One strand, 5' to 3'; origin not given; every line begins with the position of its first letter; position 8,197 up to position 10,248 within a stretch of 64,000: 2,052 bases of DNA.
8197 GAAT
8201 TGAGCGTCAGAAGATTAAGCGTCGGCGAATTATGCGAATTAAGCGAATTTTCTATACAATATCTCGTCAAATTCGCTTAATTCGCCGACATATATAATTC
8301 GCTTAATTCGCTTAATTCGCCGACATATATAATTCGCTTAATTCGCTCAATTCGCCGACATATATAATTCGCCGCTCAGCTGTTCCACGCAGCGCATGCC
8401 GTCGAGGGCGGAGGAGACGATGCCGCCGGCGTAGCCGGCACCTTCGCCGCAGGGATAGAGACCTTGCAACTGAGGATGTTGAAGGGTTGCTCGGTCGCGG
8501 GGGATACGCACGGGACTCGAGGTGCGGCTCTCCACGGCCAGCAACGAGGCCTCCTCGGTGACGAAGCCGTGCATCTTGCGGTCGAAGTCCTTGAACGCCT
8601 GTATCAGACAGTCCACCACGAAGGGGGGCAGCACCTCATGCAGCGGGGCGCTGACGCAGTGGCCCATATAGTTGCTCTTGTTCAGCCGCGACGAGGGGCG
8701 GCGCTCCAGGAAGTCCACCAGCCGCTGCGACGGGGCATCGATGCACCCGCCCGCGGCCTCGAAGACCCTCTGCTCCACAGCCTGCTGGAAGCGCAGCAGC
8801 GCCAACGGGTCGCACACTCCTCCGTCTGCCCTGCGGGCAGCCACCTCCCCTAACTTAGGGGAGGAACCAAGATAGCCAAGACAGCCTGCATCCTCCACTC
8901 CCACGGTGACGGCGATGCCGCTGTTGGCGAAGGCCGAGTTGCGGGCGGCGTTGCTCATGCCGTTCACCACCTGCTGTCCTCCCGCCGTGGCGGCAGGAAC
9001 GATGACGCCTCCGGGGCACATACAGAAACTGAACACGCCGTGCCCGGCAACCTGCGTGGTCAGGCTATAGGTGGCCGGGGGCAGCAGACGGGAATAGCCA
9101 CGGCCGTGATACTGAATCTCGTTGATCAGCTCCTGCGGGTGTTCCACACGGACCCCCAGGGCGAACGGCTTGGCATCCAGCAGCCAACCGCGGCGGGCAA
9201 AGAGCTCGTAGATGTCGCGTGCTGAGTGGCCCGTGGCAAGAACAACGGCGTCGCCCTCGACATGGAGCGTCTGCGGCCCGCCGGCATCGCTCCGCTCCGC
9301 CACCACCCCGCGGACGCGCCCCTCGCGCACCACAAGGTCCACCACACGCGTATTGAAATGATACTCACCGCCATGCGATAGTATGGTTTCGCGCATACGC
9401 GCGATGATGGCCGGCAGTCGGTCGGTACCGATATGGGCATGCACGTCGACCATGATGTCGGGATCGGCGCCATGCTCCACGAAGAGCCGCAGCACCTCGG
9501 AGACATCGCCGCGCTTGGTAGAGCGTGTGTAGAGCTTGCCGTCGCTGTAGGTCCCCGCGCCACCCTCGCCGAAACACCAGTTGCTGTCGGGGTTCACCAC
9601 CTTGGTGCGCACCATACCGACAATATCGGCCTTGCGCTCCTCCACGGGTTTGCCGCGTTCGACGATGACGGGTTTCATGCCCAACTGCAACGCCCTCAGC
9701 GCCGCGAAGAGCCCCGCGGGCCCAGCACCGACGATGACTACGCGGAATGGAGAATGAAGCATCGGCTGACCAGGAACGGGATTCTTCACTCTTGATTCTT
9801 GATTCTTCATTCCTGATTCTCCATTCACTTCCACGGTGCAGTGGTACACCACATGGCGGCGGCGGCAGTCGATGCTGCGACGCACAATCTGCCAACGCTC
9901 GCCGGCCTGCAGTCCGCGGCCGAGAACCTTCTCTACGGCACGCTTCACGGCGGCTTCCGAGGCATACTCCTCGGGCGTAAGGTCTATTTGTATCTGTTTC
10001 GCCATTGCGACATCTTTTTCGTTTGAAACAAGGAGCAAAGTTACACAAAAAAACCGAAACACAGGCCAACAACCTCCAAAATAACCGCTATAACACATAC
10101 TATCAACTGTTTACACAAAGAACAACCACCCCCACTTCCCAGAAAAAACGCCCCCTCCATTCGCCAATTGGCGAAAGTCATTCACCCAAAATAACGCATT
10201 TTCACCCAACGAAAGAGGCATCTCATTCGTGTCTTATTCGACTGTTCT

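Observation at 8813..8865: Two-hairpin palindromic element of about 55 nt inserted in frame into unrelated enzymes, with compensatory stem substitutions (copies at 8813-8865, 62760-62812 and variant 56548-56592)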

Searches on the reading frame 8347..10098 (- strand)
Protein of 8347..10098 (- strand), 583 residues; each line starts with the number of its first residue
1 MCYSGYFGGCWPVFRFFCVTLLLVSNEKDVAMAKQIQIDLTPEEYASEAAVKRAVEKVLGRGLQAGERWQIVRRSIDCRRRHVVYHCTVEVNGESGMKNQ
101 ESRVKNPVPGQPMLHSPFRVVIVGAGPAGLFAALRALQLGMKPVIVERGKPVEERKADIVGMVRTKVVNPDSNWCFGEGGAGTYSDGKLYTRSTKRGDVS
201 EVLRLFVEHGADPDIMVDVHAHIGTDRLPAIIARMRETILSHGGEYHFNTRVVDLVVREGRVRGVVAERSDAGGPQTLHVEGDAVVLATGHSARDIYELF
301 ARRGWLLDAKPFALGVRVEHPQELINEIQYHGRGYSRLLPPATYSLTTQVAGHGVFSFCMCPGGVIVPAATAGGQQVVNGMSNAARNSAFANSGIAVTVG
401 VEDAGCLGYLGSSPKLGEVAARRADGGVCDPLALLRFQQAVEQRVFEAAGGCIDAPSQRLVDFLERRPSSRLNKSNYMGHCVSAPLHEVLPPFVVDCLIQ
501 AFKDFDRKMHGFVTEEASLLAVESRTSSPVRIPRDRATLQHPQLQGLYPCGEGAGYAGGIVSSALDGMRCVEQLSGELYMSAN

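Call 11: search_protein_families(library=pfam, proteins=[window:8347-10098:-])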
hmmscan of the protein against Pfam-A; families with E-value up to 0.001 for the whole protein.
window:8347-10098:- (583 aa): 10 families
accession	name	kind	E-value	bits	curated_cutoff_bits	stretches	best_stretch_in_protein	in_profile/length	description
PF21688.3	FAD-depend_C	-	4.4e-64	216.7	27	1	311-526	1-197/197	FAD-dependent protein, C-terminal domain-like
PF00890.30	FAD_binding_2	-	8e-13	48.8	20.4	2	227-294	140-206/414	FAD binding domain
PF01266.30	DAO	-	1e-11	45.5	27.9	1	232-309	152-231/353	FAD dependent oxidoreductase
PF07992.20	Pyr_redox_2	-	1.3e-07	31.8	26.1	1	118-295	1-113/291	Pyridine nucleotide-disulphide oxidoreductase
PF12831.13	FAD_oxidored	-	6.1e-07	29.5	27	1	120-291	2-146/416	FAD dependent oxidoreductase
PF03486.20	HI0933_like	-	7.4e-07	29.3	50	1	119-291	2-164/244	HI0933-like protein Rossmann domain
PF13738.12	Pyr_redox_3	-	8.2e-05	22.4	30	1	121-153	1-34/305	Pyridine nucleotide-disulphide oxidoreductase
PF01946.23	Thi4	-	0.00049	19.8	26.2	0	120-148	20-49/235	Thi4 family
PF01494.25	FAD_binding_3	-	0.00068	19.4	22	0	119-158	3-43/349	FAD binding domain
PF01134.28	GIDA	-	0.00072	19.2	22.1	0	120-146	2-28/391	Glucose inhibited division protein A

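Call 12: search_solved_structures(query=window:8347-10098:-, show_alignments=2)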
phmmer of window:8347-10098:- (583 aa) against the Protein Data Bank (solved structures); distinct sequences matched with E-value up to 0.001: 3.
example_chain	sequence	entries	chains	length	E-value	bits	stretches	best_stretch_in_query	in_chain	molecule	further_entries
3nlc_A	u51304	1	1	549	7e-101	341.7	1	47-578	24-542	Uncharacterized protein VP0956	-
4cnj_A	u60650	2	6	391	1.5e-05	26.9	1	118-255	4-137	L-AMINO ACID OXIDASE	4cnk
5tr3_A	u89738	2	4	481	0.00082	21.2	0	116-178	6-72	Dihydrolipoyl dehydrogenase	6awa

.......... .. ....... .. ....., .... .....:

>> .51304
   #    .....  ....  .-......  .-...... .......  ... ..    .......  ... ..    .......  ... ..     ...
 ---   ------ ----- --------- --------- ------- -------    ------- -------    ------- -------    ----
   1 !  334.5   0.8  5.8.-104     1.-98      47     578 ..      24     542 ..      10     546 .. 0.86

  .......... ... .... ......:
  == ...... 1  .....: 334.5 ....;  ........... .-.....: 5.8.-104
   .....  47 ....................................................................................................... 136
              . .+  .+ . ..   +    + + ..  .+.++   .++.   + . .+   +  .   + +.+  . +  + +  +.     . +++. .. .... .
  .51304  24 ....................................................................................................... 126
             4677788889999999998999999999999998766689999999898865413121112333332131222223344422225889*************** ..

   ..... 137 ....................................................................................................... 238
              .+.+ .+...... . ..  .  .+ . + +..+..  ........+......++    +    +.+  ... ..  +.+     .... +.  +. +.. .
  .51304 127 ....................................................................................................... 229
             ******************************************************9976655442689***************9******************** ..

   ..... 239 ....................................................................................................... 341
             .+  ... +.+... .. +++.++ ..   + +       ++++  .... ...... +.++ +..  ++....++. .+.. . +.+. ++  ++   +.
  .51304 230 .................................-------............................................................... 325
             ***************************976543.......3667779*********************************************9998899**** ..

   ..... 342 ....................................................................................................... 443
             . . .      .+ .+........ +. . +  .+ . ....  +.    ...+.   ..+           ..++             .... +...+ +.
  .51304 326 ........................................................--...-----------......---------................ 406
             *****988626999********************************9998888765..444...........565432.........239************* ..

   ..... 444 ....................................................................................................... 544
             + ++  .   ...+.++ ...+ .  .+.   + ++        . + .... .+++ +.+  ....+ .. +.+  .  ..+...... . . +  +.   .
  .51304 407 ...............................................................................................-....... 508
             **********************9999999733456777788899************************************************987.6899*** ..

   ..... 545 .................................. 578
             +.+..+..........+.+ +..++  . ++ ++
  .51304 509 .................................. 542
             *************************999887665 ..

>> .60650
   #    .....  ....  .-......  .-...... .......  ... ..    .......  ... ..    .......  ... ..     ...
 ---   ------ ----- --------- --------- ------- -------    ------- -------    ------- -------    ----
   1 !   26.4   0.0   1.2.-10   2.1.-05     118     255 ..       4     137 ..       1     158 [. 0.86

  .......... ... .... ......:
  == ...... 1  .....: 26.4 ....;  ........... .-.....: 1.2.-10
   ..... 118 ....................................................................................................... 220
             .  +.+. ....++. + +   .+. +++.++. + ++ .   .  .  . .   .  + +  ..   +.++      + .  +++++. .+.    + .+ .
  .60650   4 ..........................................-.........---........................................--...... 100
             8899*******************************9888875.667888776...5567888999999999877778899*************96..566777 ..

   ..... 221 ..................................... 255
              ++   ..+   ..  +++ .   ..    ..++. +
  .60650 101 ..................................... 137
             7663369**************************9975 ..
